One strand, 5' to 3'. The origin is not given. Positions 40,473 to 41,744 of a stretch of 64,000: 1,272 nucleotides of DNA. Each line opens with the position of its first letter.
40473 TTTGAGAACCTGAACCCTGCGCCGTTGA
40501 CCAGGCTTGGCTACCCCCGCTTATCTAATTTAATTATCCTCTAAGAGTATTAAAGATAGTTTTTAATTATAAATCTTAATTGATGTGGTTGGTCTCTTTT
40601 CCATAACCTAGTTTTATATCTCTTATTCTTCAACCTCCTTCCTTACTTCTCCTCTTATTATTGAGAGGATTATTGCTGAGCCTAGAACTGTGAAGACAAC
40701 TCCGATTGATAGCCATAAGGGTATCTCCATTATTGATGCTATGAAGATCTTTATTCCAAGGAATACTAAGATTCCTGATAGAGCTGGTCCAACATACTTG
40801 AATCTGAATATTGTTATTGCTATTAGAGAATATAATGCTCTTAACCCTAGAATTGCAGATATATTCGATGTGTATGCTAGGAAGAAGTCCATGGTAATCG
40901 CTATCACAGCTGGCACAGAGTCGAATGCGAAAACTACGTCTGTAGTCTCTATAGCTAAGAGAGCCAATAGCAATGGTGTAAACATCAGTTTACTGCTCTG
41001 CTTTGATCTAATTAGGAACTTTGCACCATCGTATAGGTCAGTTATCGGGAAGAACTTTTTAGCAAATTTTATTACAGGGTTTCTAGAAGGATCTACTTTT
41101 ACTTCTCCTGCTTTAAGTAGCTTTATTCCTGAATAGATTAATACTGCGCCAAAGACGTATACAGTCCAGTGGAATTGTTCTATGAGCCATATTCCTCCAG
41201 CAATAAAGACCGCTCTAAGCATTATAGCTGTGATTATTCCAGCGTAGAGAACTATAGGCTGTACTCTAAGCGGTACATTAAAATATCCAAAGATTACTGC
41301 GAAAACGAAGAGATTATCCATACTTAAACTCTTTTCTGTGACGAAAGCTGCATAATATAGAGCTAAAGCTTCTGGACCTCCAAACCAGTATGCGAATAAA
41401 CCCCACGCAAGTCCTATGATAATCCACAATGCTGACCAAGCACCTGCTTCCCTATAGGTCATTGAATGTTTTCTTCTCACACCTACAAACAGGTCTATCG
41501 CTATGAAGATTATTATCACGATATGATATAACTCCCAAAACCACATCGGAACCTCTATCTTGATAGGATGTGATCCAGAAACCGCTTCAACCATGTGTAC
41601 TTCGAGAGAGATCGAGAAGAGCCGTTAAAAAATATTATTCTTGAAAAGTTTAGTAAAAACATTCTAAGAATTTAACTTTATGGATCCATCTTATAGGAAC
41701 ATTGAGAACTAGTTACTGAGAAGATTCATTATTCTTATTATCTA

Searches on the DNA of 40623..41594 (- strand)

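Call 59: search_rna_families(sources=[L018, L050, L139, L127, L131, L133], threshold=gathering)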
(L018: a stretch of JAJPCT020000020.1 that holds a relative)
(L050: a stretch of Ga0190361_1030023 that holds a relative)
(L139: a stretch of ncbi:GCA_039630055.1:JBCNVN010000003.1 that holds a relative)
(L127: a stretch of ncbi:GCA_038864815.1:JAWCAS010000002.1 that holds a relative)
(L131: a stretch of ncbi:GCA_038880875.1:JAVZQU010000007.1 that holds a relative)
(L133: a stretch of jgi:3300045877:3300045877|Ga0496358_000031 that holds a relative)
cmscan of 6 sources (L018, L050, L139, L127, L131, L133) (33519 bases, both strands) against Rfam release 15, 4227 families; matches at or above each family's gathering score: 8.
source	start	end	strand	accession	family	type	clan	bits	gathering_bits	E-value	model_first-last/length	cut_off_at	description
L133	5075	5149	+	RF00005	tRNA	Gene; tRNA;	CL00001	66.9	29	1.2e-12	1-71/71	no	tRNA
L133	4393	4482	+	RF00005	tRNA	Gene; tRNA;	CL00001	63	29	1.4e-11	1-71/71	no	tRNA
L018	682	766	+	RF00005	tRNA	Gene; tRNA;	CL00001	53.3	29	6.5e-09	1-71/71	no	tRNA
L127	4073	4191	+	RF00005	tRNA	Gene; tRNA;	CL00001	47.6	29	2.5e-07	1-71/71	no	tRNA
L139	3011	3131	+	RF00005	tRNA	Gene; tRNA;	CL00001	47.5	29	2.6e-07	1-71/71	no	tRNA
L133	4062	4187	+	RF00005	tRNA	Gene; tRNA;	CL00001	46.9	29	3.7e-07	1-71/71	no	tRNA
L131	3528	3653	+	RF00005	tRNA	Gene; tRNA;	CL00001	46.8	29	3.9e-07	1-71/71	no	tRNA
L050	102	207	+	RF00005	tRNA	Gene; tRNA;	CL00001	44.6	29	1.6e-06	1-71/71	no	tRNA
